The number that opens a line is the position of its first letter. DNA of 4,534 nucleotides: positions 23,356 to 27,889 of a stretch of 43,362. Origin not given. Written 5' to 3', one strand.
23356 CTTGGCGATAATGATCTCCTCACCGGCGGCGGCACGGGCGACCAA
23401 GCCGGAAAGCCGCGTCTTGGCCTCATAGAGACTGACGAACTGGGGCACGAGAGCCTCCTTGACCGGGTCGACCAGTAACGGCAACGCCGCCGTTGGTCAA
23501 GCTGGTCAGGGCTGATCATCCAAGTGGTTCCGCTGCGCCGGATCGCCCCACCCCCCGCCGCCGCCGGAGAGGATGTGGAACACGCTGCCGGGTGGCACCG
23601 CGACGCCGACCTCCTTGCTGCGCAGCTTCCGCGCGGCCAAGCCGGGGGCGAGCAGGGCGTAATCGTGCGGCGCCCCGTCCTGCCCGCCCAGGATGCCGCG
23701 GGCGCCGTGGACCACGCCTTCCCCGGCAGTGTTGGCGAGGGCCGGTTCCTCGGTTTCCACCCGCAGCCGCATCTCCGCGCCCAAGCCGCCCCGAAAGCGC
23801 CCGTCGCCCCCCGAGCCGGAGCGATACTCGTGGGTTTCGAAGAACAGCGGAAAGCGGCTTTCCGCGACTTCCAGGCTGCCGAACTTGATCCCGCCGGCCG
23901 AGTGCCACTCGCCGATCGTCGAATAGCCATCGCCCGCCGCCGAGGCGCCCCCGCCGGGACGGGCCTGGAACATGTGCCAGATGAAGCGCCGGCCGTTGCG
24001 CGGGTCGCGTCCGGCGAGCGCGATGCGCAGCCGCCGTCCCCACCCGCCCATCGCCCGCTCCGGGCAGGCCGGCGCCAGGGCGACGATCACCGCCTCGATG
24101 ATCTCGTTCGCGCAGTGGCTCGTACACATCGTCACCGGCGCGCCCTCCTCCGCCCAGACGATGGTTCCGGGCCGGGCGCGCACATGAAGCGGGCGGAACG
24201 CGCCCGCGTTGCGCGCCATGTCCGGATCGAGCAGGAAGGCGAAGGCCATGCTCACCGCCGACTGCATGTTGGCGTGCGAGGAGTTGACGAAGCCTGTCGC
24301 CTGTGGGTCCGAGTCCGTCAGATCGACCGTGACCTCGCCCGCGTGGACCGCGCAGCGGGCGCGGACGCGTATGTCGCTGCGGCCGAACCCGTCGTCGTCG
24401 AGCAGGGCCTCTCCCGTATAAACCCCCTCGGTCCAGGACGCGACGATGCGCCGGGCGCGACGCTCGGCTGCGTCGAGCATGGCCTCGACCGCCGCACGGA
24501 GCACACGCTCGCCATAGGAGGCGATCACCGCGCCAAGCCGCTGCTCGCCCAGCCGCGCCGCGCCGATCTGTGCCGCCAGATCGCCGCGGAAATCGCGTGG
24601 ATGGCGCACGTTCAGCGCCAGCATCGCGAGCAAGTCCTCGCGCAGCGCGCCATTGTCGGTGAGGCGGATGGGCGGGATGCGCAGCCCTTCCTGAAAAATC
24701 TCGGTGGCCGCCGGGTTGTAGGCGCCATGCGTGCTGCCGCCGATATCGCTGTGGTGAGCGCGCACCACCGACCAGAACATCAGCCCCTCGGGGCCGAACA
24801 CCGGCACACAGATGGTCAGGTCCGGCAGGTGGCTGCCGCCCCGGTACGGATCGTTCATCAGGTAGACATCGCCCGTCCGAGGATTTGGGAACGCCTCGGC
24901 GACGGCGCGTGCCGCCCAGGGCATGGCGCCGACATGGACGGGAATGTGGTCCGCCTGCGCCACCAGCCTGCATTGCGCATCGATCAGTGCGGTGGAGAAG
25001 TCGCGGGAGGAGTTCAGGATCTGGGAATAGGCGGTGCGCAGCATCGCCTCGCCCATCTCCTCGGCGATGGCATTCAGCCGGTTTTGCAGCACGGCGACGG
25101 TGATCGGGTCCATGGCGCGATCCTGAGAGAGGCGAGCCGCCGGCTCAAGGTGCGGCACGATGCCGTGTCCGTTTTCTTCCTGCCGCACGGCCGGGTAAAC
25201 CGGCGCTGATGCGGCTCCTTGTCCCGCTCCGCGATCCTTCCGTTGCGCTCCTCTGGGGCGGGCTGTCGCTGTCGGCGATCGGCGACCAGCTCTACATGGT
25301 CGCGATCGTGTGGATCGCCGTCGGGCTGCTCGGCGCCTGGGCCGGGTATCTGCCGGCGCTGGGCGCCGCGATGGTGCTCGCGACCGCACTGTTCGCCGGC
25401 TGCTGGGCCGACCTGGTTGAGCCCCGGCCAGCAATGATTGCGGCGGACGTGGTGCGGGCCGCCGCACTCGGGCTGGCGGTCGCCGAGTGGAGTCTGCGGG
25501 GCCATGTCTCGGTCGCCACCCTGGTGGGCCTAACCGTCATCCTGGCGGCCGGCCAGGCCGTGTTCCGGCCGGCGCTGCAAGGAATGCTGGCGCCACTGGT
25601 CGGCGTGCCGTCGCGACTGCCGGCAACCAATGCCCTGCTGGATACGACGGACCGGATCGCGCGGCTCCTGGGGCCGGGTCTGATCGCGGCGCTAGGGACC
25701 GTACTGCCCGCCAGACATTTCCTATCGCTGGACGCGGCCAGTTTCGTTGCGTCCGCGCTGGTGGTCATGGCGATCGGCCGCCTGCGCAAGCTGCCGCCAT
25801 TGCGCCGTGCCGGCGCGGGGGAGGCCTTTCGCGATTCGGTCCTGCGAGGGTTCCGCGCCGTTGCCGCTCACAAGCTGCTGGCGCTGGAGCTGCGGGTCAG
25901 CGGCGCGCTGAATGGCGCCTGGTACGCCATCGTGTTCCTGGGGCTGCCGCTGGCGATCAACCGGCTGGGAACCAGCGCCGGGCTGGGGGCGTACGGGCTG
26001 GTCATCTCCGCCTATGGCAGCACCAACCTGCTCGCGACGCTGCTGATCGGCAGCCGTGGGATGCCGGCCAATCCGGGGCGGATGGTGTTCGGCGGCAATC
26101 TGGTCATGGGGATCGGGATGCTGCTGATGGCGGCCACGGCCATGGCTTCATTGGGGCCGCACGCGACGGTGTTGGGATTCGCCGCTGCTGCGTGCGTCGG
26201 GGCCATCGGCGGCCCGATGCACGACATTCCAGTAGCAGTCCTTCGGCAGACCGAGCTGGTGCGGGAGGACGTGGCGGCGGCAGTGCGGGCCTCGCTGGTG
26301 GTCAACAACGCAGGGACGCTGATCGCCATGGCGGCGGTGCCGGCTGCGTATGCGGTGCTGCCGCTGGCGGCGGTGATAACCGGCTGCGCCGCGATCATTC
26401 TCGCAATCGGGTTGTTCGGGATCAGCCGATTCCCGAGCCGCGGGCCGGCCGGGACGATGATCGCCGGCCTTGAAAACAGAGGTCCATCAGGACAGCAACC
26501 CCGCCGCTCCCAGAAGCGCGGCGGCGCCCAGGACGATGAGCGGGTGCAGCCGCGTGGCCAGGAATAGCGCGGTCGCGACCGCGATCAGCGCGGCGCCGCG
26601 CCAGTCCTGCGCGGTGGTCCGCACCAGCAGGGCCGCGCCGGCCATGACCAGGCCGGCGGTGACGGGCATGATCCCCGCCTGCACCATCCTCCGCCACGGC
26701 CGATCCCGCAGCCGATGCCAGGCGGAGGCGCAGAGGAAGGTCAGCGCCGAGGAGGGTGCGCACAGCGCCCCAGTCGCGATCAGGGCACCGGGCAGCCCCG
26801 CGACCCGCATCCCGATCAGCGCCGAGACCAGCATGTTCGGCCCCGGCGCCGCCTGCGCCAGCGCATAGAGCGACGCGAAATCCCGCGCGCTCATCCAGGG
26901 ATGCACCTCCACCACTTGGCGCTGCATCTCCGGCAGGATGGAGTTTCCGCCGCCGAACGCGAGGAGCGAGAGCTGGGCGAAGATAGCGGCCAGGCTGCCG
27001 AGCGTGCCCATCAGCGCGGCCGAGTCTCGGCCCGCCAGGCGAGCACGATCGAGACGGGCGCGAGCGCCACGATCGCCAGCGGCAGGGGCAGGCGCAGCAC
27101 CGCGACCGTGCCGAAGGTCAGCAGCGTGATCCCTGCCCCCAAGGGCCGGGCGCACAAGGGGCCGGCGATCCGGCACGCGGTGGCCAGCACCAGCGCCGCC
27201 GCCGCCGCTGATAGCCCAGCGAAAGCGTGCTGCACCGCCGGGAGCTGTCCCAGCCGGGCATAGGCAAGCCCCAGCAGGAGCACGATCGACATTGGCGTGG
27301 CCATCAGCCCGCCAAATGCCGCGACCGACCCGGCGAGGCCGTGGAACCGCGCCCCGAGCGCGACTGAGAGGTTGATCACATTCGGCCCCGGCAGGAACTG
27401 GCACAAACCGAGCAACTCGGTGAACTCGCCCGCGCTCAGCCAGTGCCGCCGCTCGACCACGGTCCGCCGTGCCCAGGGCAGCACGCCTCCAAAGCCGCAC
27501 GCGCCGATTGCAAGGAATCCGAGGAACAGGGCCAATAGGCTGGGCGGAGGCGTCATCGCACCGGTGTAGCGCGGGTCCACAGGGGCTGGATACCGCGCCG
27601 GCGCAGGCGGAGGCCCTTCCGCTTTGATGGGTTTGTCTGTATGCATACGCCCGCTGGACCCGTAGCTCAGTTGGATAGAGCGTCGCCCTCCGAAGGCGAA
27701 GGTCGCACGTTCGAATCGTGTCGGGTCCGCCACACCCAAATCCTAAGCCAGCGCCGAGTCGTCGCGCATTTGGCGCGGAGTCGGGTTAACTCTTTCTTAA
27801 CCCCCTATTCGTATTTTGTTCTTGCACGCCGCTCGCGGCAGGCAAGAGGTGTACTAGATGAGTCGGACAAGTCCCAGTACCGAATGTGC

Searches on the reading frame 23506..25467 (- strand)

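Call 6: search_protein_families(library=pfam, proteins=[window:23506-25467:-], max_evalue=0.001)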
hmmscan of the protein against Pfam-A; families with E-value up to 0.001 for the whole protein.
window:23506-25467:- (653 aa): 1 family
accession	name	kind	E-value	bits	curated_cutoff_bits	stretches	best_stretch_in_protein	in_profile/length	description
PF02538.19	Hydantoinase_B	-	6.8e-158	526.8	26.8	1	120-643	1-519/519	Hydantoinase B/oxoprolinase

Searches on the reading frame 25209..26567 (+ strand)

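Call 6: search_protein_families(library=pfam, proteins=[window:25209-26567:+], max_evalue=0.001)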
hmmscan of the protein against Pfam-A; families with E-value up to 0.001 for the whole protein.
window:25209-26567:+ (452 aa): 1 family
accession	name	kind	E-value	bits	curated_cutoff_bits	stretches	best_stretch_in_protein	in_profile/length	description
PF07690.21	MFS_1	-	2.6e-11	43.5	33.4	1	15-372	1-345/347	Major Facilitator Superfamily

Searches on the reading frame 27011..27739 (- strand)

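Call 6: search_protein_families(library=pfam, proteins=[window:27011-27739:-], max_evalue=0.001)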
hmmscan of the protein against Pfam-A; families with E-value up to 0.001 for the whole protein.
window:27011-27739:- (242 aa): 1 family
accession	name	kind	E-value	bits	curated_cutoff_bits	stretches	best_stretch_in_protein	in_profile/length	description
PF02417.20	Chromate_transp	-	8.4e-33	114.2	28.6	1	69-227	1-162/166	Chromate transporter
